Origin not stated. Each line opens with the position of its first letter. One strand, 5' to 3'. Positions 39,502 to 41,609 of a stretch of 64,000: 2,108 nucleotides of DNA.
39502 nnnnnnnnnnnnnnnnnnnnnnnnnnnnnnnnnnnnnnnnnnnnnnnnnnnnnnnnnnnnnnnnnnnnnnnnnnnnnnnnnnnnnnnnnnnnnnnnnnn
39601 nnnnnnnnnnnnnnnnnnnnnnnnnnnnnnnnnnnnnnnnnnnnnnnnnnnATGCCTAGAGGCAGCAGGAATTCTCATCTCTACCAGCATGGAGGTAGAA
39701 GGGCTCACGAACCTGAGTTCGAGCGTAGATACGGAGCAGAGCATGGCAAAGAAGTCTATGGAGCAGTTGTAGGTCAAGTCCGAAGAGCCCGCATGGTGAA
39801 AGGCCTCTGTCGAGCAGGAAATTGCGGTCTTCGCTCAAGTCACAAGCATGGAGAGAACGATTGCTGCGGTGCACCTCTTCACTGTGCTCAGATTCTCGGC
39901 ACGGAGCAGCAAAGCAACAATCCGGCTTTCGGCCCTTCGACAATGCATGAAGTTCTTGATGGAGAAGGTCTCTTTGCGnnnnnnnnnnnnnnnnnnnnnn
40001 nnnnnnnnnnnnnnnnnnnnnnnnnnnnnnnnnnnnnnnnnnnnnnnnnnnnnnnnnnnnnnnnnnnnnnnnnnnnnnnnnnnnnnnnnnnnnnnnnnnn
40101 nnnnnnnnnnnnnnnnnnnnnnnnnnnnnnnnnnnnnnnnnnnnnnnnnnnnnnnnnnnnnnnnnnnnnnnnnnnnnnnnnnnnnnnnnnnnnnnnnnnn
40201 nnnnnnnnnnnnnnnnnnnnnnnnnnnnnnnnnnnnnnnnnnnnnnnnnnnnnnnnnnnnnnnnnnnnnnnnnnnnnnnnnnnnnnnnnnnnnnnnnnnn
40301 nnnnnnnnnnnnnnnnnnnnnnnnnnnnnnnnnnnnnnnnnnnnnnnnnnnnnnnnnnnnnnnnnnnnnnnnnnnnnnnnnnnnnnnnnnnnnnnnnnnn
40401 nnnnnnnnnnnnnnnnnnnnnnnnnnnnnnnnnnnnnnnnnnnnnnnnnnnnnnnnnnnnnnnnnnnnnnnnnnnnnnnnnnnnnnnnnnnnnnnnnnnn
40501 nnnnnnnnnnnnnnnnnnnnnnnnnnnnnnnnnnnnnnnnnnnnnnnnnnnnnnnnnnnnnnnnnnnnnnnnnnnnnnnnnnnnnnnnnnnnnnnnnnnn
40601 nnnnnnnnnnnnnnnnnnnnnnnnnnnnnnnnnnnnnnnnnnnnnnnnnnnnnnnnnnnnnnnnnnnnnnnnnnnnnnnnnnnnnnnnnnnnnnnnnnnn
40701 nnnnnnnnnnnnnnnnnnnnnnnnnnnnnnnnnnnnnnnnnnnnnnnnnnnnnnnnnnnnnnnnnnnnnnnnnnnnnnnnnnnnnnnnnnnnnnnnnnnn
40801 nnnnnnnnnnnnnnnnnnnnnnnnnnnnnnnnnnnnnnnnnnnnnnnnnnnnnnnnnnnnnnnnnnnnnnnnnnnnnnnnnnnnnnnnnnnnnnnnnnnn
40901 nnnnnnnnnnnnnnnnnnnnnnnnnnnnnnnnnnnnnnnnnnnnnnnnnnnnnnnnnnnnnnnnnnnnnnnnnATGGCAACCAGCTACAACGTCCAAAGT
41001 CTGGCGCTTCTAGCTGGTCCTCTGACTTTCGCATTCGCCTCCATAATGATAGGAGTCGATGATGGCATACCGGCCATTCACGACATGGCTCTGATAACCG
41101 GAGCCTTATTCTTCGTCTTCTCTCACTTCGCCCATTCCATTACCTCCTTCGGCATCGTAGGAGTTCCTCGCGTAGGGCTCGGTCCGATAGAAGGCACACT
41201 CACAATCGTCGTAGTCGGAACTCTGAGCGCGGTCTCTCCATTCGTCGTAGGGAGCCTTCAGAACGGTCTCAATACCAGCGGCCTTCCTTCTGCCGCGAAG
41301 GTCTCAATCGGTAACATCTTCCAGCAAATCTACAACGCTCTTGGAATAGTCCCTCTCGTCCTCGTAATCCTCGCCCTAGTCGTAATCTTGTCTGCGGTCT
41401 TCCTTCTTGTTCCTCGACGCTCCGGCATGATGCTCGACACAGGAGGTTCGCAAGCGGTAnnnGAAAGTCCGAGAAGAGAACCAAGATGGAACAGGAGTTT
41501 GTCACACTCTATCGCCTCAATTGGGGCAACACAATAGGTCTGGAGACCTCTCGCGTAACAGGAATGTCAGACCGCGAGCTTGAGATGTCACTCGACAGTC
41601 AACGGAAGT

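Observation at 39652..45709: Multi-copy His/Cys-rich small-protein family sharing a C-terminal F(G/D)P..M(D/H)(E/D)(V/L)L tail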

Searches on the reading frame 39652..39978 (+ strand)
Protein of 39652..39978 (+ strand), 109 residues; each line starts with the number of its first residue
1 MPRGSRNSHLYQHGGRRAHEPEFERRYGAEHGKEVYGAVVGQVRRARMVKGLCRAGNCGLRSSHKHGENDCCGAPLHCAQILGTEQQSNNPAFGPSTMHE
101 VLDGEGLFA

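Call 7: search_protein_families(library=pfam, proteins=[window:39652-39978:+], max_evalue=1)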
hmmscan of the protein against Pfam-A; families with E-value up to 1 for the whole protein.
window:39652-39978:+ (109 aa): 0 families

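Call 12: find_homologous_proteins(query=A3, max_evalue=0.01)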
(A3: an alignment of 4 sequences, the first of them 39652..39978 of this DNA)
Query A3 (4 sequences) (109 aa, profile of the alignment): 2 proteins with E <= 0.01 among 361 candidates.
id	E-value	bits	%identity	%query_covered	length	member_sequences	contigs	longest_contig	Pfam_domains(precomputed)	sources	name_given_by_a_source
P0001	1.6e-32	130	-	-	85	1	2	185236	-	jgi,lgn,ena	jgi:hypothetical protein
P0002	9.4e-23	99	-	-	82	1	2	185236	-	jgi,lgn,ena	jgi:hypothetical protein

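Call 13: find_encoding_contigs(protein=P0001, flank=10000, max_places=6)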
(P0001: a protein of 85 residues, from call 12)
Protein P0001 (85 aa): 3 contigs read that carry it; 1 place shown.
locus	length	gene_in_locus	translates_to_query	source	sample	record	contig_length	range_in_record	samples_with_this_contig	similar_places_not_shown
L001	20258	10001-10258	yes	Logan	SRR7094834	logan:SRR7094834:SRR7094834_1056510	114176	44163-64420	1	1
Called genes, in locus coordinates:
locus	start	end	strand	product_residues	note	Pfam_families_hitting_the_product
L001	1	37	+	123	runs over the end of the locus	-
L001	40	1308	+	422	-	-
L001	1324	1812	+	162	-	-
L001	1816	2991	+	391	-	-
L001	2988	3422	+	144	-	-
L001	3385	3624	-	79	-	-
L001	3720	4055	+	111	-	-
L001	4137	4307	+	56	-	-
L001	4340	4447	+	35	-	-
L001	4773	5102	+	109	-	-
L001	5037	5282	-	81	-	-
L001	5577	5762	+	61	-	-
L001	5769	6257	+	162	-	-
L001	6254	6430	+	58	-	-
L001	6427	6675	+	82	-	-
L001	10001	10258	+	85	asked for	-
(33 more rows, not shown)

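Call 14: search_protein_families(library=phrogs, proteins=[window:39652-39978:+], max_evalue=1)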
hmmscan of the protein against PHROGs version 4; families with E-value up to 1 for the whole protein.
window:39652-39978:+ (109 aa): 0 families

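Call 30: predict_structure(alignment_id=A3)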
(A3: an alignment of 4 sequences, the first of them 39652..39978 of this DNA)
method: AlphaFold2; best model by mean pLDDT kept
length: 109 residues; sequences in the alignment: 4
mean_pLDDT: 54.2   pTM: 0.31
mean pLDDT of the five models: 54.2, 52.9, 52.7, 50.7, 47.4
residues with pLDDT >= 90: 0; 70-90: 25; 50-70: 25; < 50: 59
segments of 3 or more residues with pLDDT < 50: 1-48, 86-88, 104-109
pLDDT, mean of each block of 10 residues (from residue 1): 43 43 43 40 44 69 76 76 57 54 50
secondary structure, 60 per line:
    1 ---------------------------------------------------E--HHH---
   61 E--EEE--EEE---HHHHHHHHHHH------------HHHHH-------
elements in order: E64-66 E69-71 H75-85 H98-102

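Call 32: search_protein_representatives(alignment_id=A3)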
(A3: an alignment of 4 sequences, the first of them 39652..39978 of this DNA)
Query: 4 sequences, 90 profile positions. Proteins with E-value up to 0.001 (for the whole library): 3; up to 1e-10: 2; up to 1e-30: 1. The best 3 are listed.
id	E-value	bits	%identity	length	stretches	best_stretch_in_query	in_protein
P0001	5.2e-33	129.9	-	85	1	5-88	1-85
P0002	3.0e-23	98.6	-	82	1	3-89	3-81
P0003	8.7e-09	52.2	-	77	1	4-50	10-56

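Call 34: fold_search(model_id=the predicted structure, library=pdb)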
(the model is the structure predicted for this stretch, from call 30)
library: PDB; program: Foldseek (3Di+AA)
matches with E <= 10: 3; with E <= 0.001: 0
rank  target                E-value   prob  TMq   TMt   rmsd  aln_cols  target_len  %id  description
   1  4cn2_C                4.8e+00  0.06  0.22  0.27   6.3        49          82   20  Crystal Structure of the Human Retinoid X Receptor DNA-Binding Domain Bound to the Human Ramp2 Response Element (released 2015-02-18)
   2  9ci7_B                6.4e+00  0.04  0.21  0.38   9.2        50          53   12  Structure of PNUTS:Tox4 complex (released 2025-05-21)
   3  8ifo_F                6.8e+00  0.04  0.21  0.26   6.7        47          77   23  Crystal structure of estrogen related receptor-gamma DNA binding domain complexed with Pla2g12b promoter (released 2023-03-29)

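Call 36: find_homologous_proteins(query=A5, max_evalue=1)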
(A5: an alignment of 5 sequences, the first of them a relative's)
Query A5 (5 sequences) (77 aa, profile of the alignment): 3 proteins with E <= 1 among 942 candidates.
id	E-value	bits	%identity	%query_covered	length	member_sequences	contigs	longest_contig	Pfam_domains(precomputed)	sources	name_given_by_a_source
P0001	1.4e-27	114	33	58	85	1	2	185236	-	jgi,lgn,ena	jgi:hypothetical protein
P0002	2.8e-25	106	66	77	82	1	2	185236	-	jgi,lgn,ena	jgi:hypothetical protein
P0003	2.9e-21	94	100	100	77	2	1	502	-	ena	-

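Call 37: find_encoding_contigs(protein=P0003, flank=10000)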
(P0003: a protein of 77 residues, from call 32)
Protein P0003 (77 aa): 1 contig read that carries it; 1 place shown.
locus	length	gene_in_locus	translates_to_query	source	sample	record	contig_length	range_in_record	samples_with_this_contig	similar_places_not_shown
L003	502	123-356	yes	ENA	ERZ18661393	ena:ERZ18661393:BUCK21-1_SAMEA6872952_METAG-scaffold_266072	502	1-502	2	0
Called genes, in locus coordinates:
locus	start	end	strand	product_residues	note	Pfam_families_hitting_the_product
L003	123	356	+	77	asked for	-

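Call 86: search_solved_structures(query=A5, max_evalue=10)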
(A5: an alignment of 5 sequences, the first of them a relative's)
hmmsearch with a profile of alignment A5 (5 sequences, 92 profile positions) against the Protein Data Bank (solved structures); distinct sequences matched with E-value up to 10: 6.
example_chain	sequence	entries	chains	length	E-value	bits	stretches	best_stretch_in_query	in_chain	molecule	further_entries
2eor_A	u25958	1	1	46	0.26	15.1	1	32-61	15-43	Zinc finger protein 224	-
6pv0_A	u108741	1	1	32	0.36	14.7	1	32-56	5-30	Transcription factor Sp1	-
6pv1_A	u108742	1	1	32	0.95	13.3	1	32-56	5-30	Transcription factor Sp1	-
9fqr_It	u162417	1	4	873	1.1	13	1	44-89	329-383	Cilia and flagella associated protein 58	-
2epa_A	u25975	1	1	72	1.5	12.7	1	32-58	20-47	Krueppel-like factor 10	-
8j07_j1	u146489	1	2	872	2.2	12.1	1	44-89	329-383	Cilia- and flagella-associated protein 58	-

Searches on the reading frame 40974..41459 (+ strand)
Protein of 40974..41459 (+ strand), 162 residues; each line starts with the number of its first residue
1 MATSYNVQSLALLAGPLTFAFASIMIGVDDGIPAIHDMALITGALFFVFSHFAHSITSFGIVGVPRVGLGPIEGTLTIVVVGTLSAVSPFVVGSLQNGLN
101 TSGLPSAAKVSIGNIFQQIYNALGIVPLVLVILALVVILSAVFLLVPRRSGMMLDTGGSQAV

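Call 7: search_protein_families(library=pfam, proteins=[window:40974-41459:+], max_evalue=1)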
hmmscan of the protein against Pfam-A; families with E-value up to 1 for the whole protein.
window:40974-41459:+ (162 aa): 2 families
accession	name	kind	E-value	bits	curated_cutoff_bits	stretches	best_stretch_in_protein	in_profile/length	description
PF19592.4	DUF6097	-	0.14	12.8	27.5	1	114-148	51-85/152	Family of unknown function (DUF6097)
PF17410.7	Stevor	-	0.15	12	25.4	1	94-146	208-259/275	Subtelomeric Variable Open Reading frame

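Call 14: search_protein_families(library=phrogs, proteins=[window:40974-41459:+], max_evalue=1)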
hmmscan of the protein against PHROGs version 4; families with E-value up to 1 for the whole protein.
window:40974-41459:+ (162 aa): 1 family
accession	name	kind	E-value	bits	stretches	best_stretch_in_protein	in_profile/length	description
phrog_13259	-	unknown function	0.0056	17.6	1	131-151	15-35/55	-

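Call 15: search_dna_similar(query=window:40974-41459:+, collection=phages, mode=protein, max_evalue=10)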
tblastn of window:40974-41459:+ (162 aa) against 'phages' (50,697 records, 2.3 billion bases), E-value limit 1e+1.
Records with a match: 1; places in all: 1; records where one place covers at least 80% of the query: 0.
Best place of each record, by identity: <60% 1.
By first word of the organism name: Salmonella 1.
By host as written in the record: Homo sapiens 1.
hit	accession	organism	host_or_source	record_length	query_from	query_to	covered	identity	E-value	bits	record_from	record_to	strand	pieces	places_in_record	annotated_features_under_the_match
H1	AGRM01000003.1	Salmonella enterica subsp. houtenae str. ATCC BAA-1581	Homo sapiens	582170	13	59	29%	36.2%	7e+0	33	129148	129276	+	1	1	cupin domain protein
